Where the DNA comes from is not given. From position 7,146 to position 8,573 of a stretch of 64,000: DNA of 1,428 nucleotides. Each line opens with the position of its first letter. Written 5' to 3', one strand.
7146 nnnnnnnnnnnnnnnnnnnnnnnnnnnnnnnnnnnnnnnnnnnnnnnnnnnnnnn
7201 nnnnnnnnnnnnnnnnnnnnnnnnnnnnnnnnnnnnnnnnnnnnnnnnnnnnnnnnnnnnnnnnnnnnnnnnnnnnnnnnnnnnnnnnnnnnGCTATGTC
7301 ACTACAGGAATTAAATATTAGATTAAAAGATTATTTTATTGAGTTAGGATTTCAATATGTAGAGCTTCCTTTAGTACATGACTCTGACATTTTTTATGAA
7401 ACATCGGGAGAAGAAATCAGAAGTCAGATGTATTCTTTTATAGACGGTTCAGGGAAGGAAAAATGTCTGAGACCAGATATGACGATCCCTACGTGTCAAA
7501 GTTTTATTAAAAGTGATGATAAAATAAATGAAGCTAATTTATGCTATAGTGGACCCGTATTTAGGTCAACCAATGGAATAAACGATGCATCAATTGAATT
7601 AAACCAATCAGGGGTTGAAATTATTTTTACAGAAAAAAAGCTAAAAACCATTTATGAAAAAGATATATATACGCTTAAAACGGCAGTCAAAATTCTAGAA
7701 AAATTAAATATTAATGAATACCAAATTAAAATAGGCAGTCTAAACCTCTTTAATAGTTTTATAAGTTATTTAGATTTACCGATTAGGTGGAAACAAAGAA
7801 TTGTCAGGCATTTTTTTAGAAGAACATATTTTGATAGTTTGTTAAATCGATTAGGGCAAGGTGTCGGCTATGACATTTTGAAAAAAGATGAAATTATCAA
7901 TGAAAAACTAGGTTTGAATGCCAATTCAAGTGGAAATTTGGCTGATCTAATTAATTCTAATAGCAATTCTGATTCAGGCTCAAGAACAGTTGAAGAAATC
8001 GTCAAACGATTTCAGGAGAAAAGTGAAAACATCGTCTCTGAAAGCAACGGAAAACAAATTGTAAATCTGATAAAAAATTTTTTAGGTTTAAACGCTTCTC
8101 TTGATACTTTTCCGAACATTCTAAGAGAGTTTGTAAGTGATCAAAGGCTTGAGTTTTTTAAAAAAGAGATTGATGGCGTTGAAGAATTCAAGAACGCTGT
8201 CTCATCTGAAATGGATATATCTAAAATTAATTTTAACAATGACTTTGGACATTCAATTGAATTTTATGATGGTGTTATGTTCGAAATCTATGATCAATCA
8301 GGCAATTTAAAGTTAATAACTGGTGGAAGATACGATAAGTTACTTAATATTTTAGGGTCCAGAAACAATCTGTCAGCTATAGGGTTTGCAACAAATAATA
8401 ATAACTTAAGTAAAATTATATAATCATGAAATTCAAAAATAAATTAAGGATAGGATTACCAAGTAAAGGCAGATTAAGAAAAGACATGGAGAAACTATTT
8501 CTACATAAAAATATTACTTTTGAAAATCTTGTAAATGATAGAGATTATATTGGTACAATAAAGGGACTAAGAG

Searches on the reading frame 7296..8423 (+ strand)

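Call 33: search_protein_families(library=pfam, proteins=[window:7296-8423:+], max_evalue=0.00001)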
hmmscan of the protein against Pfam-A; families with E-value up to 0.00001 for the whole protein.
window:7296-8423:+ (375 aa): 1 family
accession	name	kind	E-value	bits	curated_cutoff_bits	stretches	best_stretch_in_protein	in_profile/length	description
PF13393.11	tRNA-synt_His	-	4.3e-32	112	25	2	4-173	14-177/308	Histidyl-tRNA synthetase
